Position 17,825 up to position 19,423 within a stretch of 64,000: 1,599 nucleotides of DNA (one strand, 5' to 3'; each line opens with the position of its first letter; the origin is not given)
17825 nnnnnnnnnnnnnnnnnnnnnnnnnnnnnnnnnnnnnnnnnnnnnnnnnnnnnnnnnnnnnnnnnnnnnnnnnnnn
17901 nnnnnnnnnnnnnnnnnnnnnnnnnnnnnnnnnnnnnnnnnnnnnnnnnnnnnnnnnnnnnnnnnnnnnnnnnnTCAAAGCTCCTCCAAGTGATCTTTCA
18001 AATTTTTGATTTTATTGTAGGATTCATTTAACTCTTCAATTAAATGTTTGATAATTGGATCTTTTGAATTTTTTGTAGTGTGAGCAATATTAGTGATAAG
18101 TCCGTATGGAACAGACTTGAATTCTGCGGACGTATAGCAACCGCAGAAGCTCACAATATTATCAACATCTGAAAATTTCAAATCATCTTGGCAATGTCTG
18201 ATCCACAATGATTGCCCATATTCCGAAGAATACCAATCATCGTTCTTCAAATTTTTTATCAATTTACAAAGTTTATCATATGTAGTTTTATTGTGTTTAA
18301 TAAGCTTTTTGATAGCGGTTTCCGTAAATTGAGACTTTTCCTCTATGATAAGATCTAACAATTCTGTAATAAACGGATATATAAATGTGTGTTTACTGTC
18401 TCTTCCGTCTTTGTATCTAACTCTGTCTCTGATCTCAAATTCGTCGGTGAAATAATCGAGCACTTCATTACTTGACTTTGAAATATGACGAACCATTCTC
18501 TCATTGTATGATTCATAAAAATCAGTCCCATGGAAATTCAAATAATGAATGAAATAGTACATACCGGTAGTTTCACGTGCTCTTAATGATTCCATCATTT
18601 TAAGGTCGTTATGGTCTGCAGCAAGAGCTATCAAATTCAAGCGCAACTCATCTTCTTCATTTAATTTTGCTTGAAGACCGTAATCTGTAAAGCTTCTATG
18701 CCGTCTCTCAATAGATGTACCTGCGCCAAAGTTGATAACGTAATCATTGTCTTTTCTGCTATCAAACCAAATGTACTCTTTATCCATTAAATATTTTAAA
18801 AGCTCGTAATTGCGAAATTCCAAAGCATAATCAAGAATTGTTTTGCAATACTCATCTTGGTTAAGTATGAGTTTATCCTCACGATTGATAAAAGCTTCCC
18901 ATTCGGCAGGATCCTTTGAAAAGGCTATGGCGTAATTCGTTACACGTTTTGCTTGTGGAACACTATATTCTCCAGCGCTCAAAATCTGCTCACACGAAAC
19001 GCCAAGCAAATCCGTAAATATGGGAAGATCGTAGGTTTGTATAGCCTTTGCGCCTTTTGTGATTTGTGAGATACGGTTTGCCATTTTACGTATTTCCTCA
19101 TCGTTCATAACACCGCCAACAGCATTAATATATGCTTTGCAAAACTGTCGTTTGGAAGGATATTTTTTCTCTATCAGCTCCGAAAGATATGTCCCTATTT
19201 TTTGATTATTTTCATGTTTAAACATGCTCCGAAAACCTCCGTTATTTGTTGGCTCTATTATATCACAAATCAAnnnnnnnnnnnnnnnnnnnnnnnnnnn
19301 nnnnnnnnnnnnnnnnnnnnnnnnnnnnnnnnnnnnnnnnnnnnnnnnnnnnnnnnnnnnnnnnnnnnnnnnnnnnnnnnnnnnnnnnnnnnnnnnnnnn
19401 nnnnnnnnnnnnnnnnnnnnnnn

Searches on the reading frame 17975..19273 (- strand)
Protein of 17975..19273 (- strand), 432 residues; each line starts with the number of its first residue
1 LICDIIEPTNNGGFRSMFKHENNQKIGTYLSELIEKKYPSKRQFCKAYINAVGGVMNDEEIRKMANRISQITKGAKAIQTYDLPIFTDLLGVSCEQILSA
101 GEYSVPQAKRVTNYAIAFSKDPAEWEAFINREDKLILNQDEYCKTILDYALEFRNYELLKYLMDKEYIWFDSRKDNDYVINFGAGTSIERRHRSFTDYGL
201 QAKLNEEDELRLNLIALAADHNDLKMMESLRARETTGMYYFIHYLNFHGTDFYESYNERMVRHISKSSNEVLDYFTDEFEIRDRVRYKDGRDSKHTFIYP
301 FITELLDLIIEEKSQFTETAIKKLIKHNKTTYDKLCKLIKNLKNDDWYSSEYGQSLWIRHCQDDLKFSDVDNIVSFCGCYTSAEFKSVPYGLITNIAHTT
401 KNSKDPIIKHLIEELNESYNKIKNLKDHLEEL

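Call 7: search_protein_families(library=pfam, proteins=[window:17975-19273:-], max_evalue=0.01)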
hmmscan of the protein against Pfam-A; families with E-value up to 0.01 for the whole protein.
window:17975-19273:- (432 aa): 2 families
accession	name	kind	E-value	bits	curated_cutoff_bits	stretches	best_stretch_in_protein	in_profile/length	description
PF23135.2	TRI4_N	-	0.00018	21.9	27.8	0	17-46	25-54/61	TRI4 N-terminal domain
PF07840.17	FadR_C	-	0.00097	19.5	23.6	0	34-97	27-89/164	FadR C-terminal domain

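Call 8: search_protein_families(library=padloc, proteins=[window:17975-19273:-], max_evalue=0.1)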
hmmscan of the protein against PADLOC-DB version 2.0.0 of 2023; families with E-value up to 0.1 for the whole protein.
window:17975-19273:- (432 aa): 1 family
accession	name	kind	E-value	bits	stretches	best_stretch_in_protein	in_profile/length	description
PDLC04775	PDC-M69A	-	0.015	13.8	0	68-104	37-73/113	-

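Call 9: search_protein_families(library=ncbifam, proteins=[window:17975-19273:-], max_evalue=0.1)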
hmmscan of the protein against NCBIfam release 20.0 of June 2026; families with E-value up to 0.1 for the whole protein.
window:17975-19273:- (432 aa): 0 families

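Call 15: find_encoding_contigs(protein=window:17975-19222:-, flank=10000, max_places=10)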
Protein window:17975-19222:- (415 aa): no gene with exactly this product is on record in the collection.

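Call 19: find_homologous_proteins(query=window:17975-19273:-)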
Query window:17975-19273:- (432 aa): 779 proteins with E <= 0.001 among 4346 candidates; the best 120 are listed.
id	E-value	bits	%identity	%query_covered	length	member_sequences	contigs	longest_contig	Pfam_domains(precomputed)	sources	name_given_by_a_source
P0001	7.5e-280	946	100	96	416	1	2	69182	-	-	-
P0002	9.9e-254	860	91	96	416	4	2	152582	-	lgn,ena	-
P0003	1.2e-252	857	92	96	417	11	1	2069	-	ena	-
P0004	4.0e-246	835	89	96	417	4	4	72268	-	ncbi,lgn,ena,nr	ncbi:MAG: hypothetical protein J6Q82_02940 [Clostridia bacterium]|nr:hypothetical protein [Clostridi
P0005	7.1e-222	755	80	96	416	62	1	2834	-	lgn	-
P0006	5.8e-216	736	89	85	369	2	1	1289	-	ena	-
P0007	2.5e-214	730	78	96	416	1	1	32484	-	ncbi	-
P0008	1.6e-206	705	75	96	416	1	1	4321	-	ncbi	-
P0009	1.1e-196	672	72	96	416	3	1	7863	-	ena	-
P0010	5.5e-195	667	70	96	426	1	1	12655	-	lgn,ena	-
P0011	3.3e-194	664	71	96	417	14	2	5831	-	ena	-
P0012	7.2e-192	656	71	96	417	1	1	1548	-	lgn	-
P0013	9.4e-191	653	70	96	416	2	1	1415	-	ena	-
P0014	1.1e-188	646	71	96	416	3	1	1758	-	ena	-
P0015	3.3e-170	585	64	96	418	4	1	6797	-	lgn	-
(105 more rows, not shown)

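Call 20: find_encoding_contigs(protein=P0002, flank=10000, max_places=4)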
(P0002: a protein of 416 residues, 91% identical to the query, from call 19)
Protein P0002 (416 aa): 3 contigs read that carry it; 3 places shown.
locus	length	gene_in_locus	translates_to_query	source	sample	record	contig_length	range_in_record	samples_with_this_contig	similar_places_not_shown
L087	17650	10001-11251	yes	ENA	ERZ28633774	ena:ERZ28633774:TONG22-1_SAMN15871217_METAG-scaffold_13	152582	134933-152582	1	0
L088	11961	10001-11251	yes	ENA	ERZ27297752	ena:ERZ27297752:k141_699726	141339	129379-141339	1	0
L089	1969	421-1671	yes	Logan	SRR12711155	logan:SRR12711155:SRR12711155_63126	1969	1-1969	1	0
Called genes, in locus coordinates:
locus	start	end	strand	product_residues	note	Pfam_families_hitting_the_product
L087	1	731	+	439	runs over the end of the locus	PF13375:RnfC_N, PF01512:Complex1_51K, PF10531:SLBB, PF13484:Fer4_16 (faint), PF13237:Fer4_10, PF12838:Fer4_7 (weak), PF13183:Fer4_8 (weak), PF13534:Fer4_17 (weak), +2 more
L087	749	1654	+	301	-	PF03116:NQR2_RnfD_RnfE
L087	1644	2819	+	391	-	PF04205:FMN_bind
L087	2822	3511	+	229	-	PF02508:Rnf-Nqr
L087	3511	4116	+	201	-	PF02508:Rnf-Nqr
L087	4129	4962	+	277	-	PF04060:FeS, PF00037:Fer4 (weak), PF13237:Fer4_10 (weak), PF14697:Fer4_21 (weak), PF00037:Fer4 (weak), PF12838:Fer4_7, PF13187:Fer4_9 (weak), PF00037:Fer4 (weak), +2 more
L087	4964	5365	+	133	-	PF07009:NusG_II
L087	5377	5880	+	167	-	PF07456:Hpre_diP_synt_I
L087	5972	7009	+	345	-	-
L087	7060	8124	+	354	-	PF02424:ApbE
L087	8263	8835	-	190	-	PF02417:Chromate_transp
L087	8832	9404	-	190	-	PF02417:Chromate_transp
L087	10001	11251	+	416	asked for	-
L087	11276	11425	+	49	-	-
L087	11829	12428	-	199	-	PF04199:Cyclase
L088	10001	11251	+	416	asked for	-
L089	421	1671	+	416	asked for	-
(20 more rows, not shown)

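Call 21: find_encoding_contigs(protein=P0004, flank=10000, max_places=4)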
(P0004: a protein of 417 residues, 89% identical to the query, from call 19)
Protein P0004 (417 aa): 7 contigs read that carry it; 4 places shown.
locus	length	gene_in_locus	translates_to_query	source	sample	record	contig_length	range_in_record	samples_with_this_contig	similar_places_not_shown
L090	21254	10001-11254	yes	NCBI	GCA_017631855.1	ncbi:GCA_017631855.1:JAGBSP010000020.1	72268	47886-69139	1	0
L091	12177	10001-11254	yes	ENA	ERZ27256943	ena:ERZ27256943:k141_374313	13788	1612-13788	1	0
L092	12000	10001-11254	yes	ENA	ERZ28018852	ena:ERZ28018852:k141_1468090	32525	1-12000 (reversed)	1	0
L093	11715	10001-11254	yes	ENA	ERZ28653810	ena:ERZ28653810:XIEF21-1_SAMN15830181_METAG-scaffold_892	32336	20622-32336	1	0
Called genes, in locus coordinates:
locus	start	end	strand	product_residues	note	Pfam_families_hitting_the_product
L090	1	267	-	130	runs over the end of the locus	PF12838:Fer4_7 (faint), PF13237:Fer4_10 (weak), PF14697:Fer4_21 (faint), PF13183:Fer4_8, PF13187:Fer4_9, PF13534:Fer4_17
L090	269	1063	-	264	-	PF02754:CCG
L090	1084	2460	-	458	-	PF00206:Lyase_1, PF10415:FumaraseC_C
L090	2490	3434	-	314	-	PF00056:Ldh_1_N, PF02866:Ldh_1_C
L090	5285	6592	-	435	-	-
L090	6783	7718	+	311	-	PF00561:Abhydrolase_1, PF12146:Hydrolase_4 (faint), PF12697:Abhydrolase_6 (faint), PF00326:Peptidase_S9 (weak)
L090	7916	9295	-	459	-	PF00929:RNase_T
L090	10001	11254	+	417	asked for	-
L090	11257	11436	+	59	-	-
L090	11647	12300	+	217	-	PF00583:Acetyltransf_1, PF13508:Acetyltransf_7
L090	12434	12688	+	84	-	PF12728:HTH_17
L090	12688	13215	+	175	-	PF12728:HTH_17 (weak)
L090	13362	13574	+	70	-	PF13443:HTH_26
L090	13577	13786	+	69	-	-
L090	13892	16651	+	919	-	PF04313:HSDR_N (faint), PF00270:DEAD, PF04851:ResIII, PF18766:SWI2_SNF2, PF08463:EcoEI_R_C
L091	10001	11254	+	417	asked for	-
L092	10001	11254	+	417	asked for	-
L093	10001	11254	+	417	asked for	-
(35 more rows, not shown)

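Call 22: find_encoding_contigs(protein=P0007, flank=10000, max_places=4)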
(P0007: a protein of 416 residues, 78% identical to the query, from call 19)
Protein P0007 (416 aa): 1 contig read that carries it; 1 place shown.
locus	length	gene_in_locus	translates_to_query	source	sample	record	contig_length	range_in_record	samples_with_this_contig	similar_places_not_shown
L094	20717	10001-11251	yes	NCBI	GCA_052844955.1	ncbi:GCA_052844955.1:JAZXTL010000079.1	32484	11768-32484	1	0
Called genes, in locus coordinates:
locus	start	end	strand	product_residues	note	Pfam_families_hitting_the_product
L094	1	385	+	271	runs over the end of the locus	-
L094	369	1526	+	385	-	PF00753:Lactamase_B (weak), PF12706:Lactamase_B_2 (weak), PF07521:RMMBL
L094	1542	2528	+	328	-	PF13280:WYL, PF25583:WCX (weak)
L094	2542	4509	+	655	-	PF03235:GmrSD_N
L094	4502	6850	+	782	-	PF03235:GmrSD_N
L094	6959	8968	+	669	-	PF00004:AAA, PF17866:AAA_lid_6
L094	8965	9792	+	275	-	-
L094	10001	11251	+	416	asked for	-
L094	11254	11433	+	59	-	-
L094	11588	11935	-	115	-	-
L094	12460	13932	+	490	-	PF00370:FGGY_N, PF02782:FGGY_C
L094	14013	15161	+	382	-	PF13793:Pribosyltran_N, PF00156:Pribosyltran, PF14572:Pribosyl_synth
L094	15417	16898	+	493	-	PF13727:CoA_binding_3, PF02397:Bac_transf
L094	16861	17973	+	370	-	PF20706:GT4-conflict (weak), PF00534:Glycos_transf_1, PF13692:Glyco_trans_1_4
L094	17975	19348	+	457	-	PF04932:Wzy_C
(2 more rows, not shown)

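Call 27: find_related_loci(query=A1, collection=genome_contigs, flank=10000)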
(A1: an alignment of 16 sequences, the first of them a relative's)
Query A1 (416 aa) in genome_contigs; peptide patterns used: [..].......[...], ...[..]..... (x = any residue, [..] = any of these).
75 stretches matched a pattern; 55 encode a relative of the query (tblastn E <= 1e-3); 55 distinct loci.
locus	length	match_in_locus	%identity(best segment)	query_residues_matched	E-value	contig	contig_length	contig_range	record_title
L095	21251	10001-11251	89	1-416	0e+0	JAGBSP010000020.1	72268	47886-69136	MAG: Clostridia bacterium isolate RGIG9409 Yak_Cecum-1__c305556, whole genome shotgun sequence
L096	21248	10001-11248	81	1-416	0e+0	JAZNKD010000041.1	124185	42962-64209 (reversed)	MAG: Eubacteriales bacterium isolate T1900044677_TS20190143.MAGScoT_cleanbin_000011 SGB_1646_k141_665081, whole genome s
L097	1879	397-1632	80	5-416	0e+0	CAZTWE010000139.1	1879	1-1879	MAG TPA_asm: uncultured Ruminococcus sp. isolate SRP315200_co1_337 genome assembly, contig: NODE_167685_length_1879_cov_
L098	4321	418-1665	75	1-416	0e+0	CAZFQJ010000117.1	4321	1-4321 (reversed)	MAG TPA_asm: uncultured Lachnospiraceae bacterium isolate SRP225648_co1_922 genome assembly, contig: NODE_52218_length_4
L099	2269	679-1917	62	1-416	0e+0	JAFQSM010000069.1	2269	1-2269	MAG: Clostridia bacterium isolate RGIG2110 Goat_Colon-4__c438788, whole genome shotgun sequence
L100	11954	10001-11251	61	1-416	4e-171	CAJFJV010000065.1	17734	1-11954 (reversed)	uncultured Ruminococcaceae bacterium isolate Chicken_20_mag_175 genome assembly, contig: MAGpy_11413_20_idba_bin_175_fas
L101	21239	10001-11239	61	1-416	1e-167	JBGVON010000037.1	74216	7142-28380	MAG: Faecousia sp. isolate fecal_MAG_21 fecal_MAG_21_contig_0037, whole genome shotgun sequence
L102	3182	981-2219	61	1-416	2e-176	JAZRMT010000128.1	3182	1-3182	MAG: Eubacteriales bacterium isolate T1900045419_YK20190109.MAGScoT_cleanbin_000039 SGB_7039_k141_980003, whole genome s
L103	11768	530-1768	60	1-416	4e-167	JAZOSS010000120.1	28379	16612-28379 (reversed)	MAG: Eubacteriales bacterium isolate T1900045543_YK20190237.MAGScoT_cleanbin_000008 SGB_7830_k141_3089350, whole genome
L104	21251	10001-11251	59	1-416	2e-164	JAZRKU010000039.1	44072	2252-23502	MAG: Acutalibacteraceae bacterium isolate T1900045445_YK20190136.MAGScoT_cleanbin_000034 SGB_7146_k141_429711, whole gen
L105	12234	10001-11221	60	1-408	5e-163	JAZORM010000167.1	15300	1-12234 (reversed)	MAG: Acutalibacteraceae bacterium isolate T1900045556_YK20190250.MAGScoT_cleanbin_000023 SGB_7899_k141_760829, whole gen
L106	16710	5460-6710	58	1-416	1e-161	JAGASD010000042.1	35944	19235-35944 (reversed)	MAG: Clostridia bacterium isolate RGIG8724 Water_deer_Colon-4__c268598, whole genome shotgun sequence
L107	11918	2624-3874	56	1-416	1e-151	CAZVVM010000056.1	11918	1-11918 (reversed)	MAG TPA_asm: uncultured Ruminococcus sp. isolate SRP315200_co1_888 genome assembly, contig: NODE_11630_length_11918_cov_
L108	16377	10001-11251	61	1-416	4e-171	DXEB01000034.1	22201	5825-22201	MAG TPA_asm: Candidatus Anaerotignum merdipullorum isolate CHK190-6203 CHK190__C108246_L22201_SAMEA5754834, whole genome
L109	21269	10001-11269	55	1-416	9e-150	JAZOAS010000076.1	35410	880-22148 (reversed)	MAG: Eubacteriales bacterium isolate T1900044762_TS20190228.MAGScoT_cleanbin_000033 SGB_2363_k141_805554, whole genome s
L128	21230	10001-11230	46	1-409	9e-109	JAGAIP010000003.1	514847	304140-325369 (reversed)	MAG: Clostridia bacterium isolate RGIG8476 Water_deer_Cecum-1__c263, whole genome shotgun sequence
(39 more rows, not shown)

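Call 36: search_solved_structures(query=A1, max_evalue=1, show_alignments=2)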
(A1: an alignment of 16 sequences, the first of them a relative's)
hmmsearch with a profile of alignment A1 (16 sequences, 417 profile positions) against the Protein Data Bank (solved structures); distinct sequences matched with E-value up to 1: 3.
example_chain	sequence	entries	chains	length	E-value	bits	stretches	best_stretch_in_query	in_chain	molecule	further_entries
5yay_A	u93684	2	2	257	0.32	13.1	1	121-165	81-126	KN motif and ankyrin repeat domains 1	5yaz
5ybj_A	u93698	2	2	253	0.35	13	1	124-165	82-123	KN motif and ankyrin repeat domain-containing protein 1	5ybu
5ybe_A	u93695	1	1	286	0.42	12.8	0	121-165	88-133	Kank1 protein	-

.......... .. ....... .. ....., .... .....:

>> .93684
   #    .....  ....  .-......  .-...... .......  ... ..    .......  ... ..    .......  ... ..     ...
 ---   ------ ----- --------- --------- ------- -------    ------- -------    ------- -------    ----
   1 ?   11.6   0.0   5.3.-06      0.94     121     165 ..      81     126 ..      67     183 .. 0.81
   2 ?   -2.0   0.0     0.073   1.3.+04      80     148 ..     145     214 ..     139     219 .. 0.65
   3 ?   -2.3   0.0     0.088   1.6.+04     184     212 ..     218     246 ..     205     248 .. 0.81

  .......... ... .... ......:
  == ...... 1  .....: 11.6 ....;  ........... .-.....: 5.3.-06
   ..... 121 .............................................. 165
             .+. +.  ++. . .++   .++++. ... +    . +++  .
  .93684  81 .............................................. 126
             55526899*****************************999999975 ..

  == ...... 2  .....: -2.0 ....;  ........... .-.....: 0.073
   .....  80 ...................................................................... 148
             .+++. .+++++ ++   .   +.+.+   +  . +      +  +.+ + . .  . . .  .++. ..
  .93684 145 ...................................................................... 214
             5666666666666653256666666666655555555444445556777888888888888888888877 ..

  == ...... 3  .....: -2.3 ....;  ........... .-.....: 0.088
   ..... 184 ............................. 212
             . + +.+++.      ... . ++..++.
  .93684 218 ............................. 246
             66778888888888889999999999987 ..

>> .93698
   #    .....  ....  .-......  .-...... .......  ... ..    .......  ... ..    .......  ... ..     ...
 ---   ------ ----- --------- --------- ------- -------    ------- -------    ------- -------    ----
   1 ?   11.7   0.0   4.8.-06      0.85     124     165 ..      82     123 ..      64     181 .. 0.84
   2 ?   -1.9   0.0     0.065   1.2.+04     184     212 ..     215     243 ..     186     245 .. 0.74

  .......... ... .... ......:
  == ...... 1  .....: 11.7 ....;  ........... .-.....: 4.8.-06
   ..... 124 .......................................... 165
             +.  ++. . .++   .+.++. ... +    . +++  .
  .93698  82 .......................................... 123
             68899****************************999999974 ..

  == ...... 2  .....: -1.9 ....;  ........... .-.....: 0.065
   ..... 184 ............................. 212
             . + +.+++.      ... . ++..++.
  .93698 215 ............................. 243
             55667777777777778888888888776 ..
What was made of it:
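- Closest known: RRNPP-type regulators. Different: The repeats look ankyrin-like rather than TPR (calls 19, 36).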

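Call 42: predict_structure(alignment_id=A1)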
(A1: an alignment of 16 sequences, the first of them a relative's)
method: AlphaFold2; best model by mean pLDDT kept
length: 416 residues; sequences in the alignment: 16
mean_pLDDT: 78.8   pTM: 0.69
mean pLDDT of the five models: 78.8, 77.6, 75.5, 73.3, 73.2
residues with pLDDT >= 90: 134; 70-90: 174; 50-70: 68; < 50: 40
segments of 3 or more residues with pLDDT < 50: 1-3, 157-168, 171-190, 270-273
pLDDT, mean of each block of 10 residues (from residue 1): 64 91 89 82 89 87 78 77 68 66 84 67 68 85 86 55 43 40 43 79 93 81 64 62 92 95 72 63 93 95 97 96 89 81 88 85 71 81 94 97 95 85
secondary structure, 60 per line:
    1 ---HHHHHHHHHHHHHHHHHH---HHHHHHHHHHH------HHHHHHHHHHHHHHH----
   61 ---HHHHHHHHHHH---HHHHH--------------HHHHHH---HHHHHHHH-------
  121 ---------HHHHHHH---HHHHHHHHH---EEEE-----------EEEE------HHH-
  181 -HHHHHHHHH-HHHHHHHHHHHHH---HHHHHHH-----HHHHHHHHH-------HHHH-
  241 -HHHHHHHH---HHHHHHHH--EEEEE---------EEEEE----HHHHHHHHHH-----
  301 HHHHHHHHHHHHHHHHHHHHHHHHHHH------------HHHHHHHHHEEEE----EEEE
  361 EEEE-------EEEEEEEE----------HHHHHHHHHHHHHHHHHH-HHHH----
elements in order: H4-21 H25-35 H42-56 H64-74 H78-82 H97-102 H106-113 H130-136 H140-148 E152-155 E167-170 H182-190 H192-204 H208-214 H220-228 H236-239 H242-249 H253-260 E263-267 E277-281 H286-295 H301-327 H340-348 E349-352 E357-364 E372-379 H390-407 H409-412

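Call 45: fold_search(model_id=the predicted structure, library=pdb)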
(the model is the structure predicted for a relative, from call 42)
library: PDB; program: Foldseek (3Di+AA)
matches with E <= 10: 208; with E <= 0.001: 0
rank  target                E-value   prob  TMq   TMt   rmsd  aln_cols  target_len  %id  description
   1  6hu8                  1.1e-01  0.44  0.17  0.22  17.6       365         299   14  Apo form of the competence regulator ComR from Streptococcus vestibularis (released 2019-10-23)
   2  2awi_A                1.6e-01  0.33  0.14  0.19  18.6       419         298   12  Structure of PrgX Y153C mutant (released 2005-12-06)
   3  5juf                  1.8e-01  0.54  0.18  0.21  15.8       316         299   14  Crystal structure of the apo form of ComR from S. thermophilus. (released 2016-10-26)
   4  2axu_B                1.8e-01  0.33  0.14  0.18  19.2       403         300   10  Structure of PrgX (released 2005-12-06)
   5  2axu_C                2.1e-01  0.28  0.14  0.18  21.2       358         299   12  Structure of PrgX (released 2005-12-06)
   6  6qer_D                2.2e-01  0.41  0.17  0.23  16.9       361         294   13  Apo Form Of ComR From S. Thermophilus in space group C2 (released 2019-02-20)
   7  2b5a_C                2.7e-01  1.00  0.15  0.70   3.5        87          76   16  C.BclI, Control Element of the BclI Restriction-Modification System (released 2006-01-03)
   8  6qer_C                2.9e-01  0.44  0.17  0.21  16.3       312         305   15  Apo Form Of ComR From S. Thermophilus in space group C2 (released 2019-02-20)
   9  2b5a_B                3.0e-01  1.00  0.16  0.74   3.2        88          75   16  C.BclI, Control Element of the BclI Restriction-Modification System (released 2006-01-03)
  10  2axu_F                3.1e-01  0.21  0.13  0.18  18.6       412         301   11  Structure of PrgX (released 2005-12-06)
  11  2axu_G                3.3e-01  0.21  0.14  0.18  19.3       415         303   11  Structure of PrgX (released 2005-12-06)
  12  2axz_A                3.6e-01  0.20  0.13  0.18  18.7       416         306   13  Crystal structure of PrgX/cCF10 complex (released 2005-12-06)
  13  9hcm                  3.7e-01  0.20  0.12  0.19  13.9       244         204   13  Crystal structure of human TRF1 TRFH domain in complex with compound 45 (released 2025-11-19)
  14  2axv_A                3.7e-01  0.15  0.13  0.16  18.1       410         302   13  Structure of PrgX Y153C mutant (released 2005-12-06)
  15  2b5a_A                4.1e-01  1.00  0.16  0.70   4.1        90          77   16  C.BclI, Control Element of the BclI Restriction-Modification System (released 2006-01-03)
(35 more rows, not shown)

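Call 53: search_dna_similar(query=P0001, collection=phages, mode=protein, max_evalue=0.001)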
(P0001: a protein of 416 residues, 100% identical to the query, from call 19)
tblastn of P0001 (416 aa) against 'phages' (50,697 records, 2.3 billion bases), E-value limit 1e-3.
No match.

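Call 54: search_dna_similar(query=P0001, collection=plasmids, mode=protein, max_evalue=0.001)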
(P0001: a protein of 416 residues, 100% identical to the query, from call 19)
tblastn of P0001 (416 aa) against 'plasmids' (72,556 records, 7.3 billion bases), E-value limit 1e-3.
No match.

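Call 55: search_protein_families(library=phrogs, proteins=[P0001], max_evalue=0.01)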
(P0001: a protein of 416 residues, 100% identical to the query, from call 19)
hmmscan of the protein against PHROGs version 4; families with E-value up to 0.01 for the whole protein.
P0001 (416 aa): 0 families
